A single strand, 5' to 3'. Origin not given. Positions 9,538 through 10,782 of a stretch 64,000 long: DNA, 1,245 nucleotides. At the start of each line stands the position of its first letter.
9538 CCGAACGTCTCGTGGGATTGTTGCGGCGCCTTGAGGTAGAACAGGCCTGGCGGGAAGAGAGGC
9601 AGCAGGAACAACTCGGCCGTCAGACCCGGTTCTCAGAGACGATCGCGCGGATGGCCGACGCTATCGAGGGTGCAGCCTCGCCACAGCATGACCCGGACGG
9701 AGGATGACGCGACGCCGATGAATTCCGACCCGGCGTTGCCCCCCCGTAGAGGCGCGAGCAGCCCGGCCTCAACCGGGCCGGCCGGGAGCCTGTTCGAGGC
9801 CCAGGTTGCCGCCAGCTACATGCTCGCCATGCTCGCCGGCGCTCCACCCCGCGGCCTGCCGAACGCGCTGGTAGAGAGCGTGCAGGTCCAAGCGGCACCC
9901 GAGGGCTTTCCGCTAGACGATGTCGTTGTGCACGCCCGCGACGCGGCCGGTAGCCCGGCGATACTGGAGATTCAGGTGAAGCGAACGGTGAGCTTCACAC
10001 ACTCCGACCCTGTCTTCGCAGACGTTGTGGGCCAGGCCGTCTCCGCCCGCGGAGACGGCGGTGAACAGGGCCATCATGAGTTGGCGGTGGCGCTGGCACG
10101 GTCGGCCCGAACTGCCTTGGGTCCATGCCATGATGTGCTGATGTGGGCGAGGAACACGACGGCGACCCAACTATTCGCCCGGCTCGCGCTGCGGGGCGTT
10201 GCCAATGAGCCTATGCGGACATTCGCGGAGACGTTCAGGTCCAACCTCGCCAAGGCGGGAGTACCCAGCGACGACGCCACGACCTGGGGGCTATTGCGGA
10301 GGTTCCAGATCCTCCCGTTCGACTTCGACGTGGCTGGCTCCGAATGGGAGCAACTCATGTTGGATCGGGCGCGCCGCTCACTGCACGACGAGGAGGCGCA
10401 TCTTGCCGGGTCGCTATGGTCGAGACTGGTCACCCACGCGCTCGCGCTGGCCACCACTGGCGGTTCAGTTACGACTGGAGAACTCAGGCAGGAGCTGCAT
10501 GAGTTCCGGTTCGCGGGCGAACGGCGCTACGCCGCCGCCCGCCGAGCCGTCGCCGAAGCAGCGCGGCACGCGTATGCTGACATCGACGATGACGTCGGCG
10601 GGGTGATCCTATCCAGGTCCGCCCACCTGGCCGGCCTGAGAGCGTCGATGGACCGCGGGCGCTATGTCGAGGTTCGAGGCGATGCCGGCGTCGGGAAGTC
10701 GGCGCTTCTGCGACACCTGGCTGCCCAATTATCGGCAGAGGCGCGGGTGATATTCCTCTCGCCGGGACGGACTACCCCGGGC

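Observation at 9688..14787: ORF C: PD-(D/E)xK nuclease, NACHT-like NTPase and a ~1,250-aa helical tail (Avs/STAND-like architecture)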

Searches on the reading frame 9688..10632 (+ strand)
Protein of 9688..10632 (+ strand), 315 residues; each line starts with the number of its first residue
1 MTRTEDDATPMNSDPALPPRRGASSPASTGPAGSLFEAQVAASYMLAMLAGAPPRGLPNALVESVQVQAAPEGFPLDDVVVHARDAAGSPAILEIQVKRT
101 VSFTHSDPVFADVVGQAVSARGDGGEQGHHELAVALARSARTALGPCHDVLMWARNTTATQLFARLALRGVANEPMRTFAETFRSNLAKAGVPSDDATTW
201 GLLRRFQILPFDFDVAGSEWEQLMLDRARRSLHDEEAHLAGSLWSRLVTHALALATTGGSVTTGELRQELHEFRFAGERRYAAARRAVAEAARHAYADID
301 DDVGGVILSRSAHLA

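Call 24: search_solved_structures(query=A2, max_evalue=10, show_alignments=3)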
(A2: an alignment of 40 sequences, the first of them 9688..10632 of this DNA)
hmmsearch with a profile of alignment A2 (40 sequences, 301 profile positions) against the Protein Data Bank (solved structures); distinct sequences matched with E-value up to 10: 3.
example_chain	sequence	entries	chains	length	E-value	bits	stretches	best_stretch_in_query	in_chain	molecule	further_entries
6egc_A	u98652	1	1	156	0.00092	21.8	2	127-177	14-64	SC_2L4HC2_23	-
5j0k_A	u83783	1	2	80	0.59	12.6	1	126-177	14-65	designed protein 2L4HC2_23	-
9arw_A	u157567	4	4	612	2.6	10.5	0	106-144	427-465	Type III-B CRISPR-associated protein Cas10/Cmr2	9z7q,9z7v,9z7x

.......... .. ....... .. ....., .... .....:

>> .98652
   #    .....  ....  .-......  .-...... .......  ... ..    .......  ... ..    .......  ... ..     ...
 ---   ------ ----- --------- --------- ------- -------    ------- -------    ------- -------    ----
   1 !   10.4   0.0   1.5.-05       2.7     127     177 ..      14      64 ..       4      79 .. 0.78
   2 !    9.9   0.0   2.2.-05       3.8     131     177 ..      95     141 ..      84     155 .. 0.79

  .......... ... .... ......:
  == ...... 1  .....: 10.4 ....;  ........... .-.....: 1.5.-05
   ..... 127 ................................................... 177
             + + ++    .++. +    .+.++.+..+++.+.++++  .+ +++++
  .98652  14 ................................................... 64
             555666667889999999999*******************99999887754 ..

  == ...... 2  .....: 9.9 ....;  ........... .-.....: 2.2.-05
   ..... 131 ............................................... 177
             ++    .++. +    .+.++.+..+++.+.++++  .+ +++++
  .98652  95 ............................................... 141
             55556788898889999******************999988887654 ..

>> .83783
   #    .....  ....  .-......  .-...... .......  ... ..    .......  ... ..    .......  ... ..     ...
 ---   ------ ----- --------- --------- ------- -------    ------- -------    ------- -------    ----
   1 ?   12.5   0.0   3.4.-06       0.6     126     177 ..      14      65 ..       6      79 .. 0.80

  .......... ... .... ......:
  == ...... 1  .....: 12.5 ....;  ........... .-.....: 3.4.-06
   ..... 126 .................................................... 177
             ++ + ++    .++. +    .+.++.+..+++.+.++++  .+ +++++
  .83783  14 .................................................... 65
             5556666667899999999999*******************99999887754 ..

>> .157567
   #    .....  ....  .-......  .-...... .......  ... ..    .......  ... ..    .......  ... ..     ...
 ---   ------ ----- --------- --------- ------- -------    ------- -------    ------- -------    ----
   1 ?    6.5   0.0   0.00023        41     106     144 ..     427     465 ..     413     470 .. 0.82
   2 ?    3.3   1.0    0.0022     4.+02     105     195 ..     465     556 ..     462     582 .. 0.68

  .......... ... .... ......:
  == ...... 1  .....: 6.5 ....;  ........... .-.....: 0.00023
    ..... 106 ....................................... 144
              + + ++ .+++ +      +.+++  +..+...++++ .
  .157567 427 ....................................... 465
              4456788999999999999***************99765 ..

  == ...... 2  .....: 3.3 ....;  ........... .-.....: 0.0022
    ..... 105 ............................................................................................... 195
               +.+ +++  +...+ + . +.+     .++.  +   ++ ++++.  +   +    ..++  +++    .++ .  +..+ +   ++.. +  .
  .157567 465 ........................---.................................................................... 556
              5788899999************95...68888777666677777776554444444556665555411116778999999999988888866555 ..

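Call 25: search_protein_families(library=pfam, alignment_id=A2, max_evalue=10)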
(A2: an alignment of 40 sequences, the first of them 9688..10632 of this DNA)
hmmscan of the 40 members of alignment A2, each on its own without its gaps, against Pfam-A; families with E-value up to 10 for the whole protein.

A. member 1, window:9688-10632:+ (315 aa): 0 families

B. families by the number of members that match (of 40 scanned): 14 families
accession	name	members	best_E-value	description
PF22751.1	DUF488-N3a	4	0.05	Active DUF488-N3 subclade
PF25078.1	DUF7801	3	0.018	Domain of unknown function (DUF7801)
PF23914.1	TPR_CcmH_CycH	2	0.01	Cytochrome c-type biogenesis protein H TPR domain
PF19547.4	DUF6071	2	0.071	Family of unknown function (DUF6071)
PF22172.1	C2c1_helical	2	0.077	CRISPR-associated endonuclease C2c1 second helical domain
PF17940.6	TetR_C_31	2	0.2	Tetracyclin repressor-like, C-terminal domain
PF13191.12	AAA_16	1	0.041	AAA ATPase domain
PF02602.20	HEM4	1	0.076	Uroporphyrinogen-III synthase HemD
PF20543.3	CowN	1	0.081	N2-fixation sustaining protein CowN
PF17087.10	HHV-5_US34A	1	0.089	Herpesvirus US34A protein family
PF18724.6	ADDT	1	0.18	Amino acid:DNA transferase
PF07234.17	Babuvirus_MP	1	0.21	Movement and RNA silencing protein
PF20784.2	DUF5575_C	1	0.37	DUF5575 C-terminal domain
PF19802.4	DUF6285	1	8.3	Domain of unknown function (DUF6285)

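Call 31: predict_structure(alignment_id=A2)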
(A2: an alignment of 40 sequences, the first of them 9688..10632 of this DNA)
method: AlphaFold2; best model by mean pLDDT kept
length: 315 residues; sequences in the alignment: 40
mean_pLDDT: 84.9   pTM: 0.77
mean pLDDT of the five models: 84.9, 83.6, 83.2, 82.6, 81.0
residues with pLDDT >= 90: 202; 70-90: 51; 50-70: 41; < 50: 21
segments of 3 or more residues with pLDDT < 50: 16-30, 311-315
pLDDT, mean of each block of 10 residues (from residue 1): 60 49 39 83 97 94 94 80 96 92 91 91 72 89 87 98 97 96 97 97 95 88 95 97 97 94 97 87 75 75 55 41
secondary structure, 60 per line:
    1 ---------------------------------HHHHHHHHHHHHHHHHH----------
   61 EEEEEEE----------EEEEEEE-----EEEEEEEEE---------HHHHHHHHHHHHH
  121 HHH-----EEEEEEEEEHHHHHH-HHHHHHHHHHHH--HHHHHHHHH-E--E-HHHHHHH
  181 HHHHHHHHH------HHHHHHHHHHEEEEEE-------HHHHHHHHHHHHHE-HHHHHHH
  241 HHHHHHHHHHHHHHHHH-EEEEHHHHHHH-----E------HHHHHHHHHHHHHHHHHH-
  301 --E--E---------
elements in order: H34-50 E61-67 E78-84 E90-98 H108-123 E129-137 H138-143 H145-156 H159-167 H174-189 H196-205 E206-211 H219-231 H234-257 E259-262 H263-269 H282-299

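Call 35: fold_search(model_id=the predicted structure, library=pdb)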
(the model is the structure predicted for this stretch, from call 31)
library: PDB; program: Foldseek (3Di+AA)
matches with E <= 10: 814; with E <= 0.001: 15
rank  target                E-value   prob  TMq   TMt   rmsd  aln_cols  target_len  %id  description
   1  6wam_F                3.7e-06  1.00  0.41  0.32   5.6       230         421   12  Structure of Acinetobacter baumannii Cap4 SAVED/CARF-domain containing receptor (released 2020-06-17)
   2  6wam_E                6.6e-06  1.00  0.43  0.33   5.5       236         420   11  Structure of Acinetobacter baumannii Cap4 SAVED/CARF-domain containing receptor (released 2020-06-17)
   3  6wan_F                9.8e-06  1.00  0.42  0.33   5.6       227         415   11  Structure of Acinetobacter baumannii Cap4 SAVED/CARF-domain containing receptor with the cyclic trinucleotide 3'3'3'-c (released 2020-06-17)
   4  6wan_D                1.3e-05  1.00  0.42  0.32   5.6       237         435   11  Structure of Acinetobacter baumannii Cap4 SAVED/CARF-domain containing receptor with the cyclic trinucleotide 3'3'3'-c (released 2020-06-17)
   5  6vm6_E                1.7e-05  1.00  0.44  0.34   6.0       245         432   11  Structure of Acinetobacter baumannii Cap4 SAVED/CARF-domain containing receptor with the cyclic trinucleotide 2'3'3'-c (released 2020-06-17)
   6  6vm6_C                2.1e-05  1.00  0.42  0.31   5.5       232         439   11  Structure of Acinetobacter baumannii Cap4 SAVED/CARF-domain containing receptor with the cyclic trinucleotide 2'3'3'-c (released 2020-06-17)
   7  6vm6_F                2.2e-05  1.00  0.43  0.33   5.9       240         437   11  Structure of Acinetobacter baumannii Cap4 SAVED/CARF-domain containing receptor with the cyclic trinucleotide 2'3'3'-c (released 2020-06-17)
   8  6wam_A                3.1e-05  1.00  0.42  0.32   5.7       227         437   11  Structure of Acinetobacter baumannii Cap4 SAVED/CARF-domain containing receptor (released 2020-06-17)
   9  6wam_B                3.9e-05  1.00  0.43  0.33   5.6       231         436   11  Structure of Acinetobacter baumannii Cap4 SAVED/CARF-domain containing receptor (released 2020-06-17)
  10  6vm6_A                3.9e-05  1.00  0.41  0.31   5.8       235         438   12  Structure of Acinetobacter baumannii Cap4 SAVED/CARF-domain containing receptor with the cyclic trinucleotide 2'3'3'-c (released 2020-06-17)
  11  6vm6_B                4.4e-05  1.00  0.42  0.32   6.4       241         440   11  Structure of Acinetobacter baumannii Cap4 SAVED/CARF-domain containing receptor with the cyclic trinucleotide 2'3'3'-c (released 2020-06-17)
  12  9hr5_A                7.0e-05  1.00  0.42  0.36   6.7       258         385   14  Salmonella enterica Lamassu LmuA nuclease tetramer bound to DNA duplex (released 2025-10-01)
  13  6vm5                  9.9e-05  1.00  0.39  0.30   6.2       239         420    8  Structure of Moraxella osloensis Cap4 SAVED/CARF-domain containing receptor (released 2020-06-17)
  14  8zue_A                3.5e-04  1.00  0.39  0.25   6.6       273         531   14  cryo-electron microscopy (cryo-EM) structure of the Hachiman defense system from Escherichia coli (released 2025-03-26)
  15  9hr5_C                5.0e-04  1.00  0.43  0.36   6.7       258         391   14  Salmonella enterica Lamassu LmuA nuclease tetramer bound to DNA duplex (released 2025-10-01)
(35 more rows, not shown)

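Call 95: search_protein_representatives(alignment_id=A2)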
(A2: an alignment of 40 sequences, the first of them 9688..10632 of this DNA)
Query: 40 sequences, 301 profile positions. Proteins with E-value up to 0.001 (for the whole library): 2689; up to 1e-10: 1637; up to 1e-30: 401. The best 150 are listed.
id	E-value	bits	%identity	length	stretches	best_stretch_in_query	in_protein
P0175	2.0e-150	516.5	-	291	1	1-291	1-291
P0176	2.1e-148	509.9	-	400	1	4-301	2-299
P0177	3.1e-147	506.1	-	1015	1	3-301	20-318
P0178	5.7e-146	501.9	-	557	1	3-301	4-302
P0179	1.7e-145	500.3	-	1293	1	2-300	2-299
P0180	1.5e-141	487.4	-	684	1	3-301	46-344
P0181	2.8e-140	483.2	-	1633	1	4-300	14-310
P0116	1.8e-139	480.5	-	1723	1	3-300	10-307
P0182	8.0e-136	468.6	-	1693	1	4-301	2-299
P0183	9.2e-135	465.1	-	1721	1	5-301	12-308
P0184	3.1e-133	460.1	-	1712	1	3-300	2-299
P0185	7.4e-133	458.8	-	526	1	2-301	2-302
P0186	1.1e-132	458.3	-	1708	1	5-300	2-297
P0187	2.2e-132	457.3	-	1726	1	4-301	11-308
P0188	2.6e-130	450.5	-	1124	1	4-300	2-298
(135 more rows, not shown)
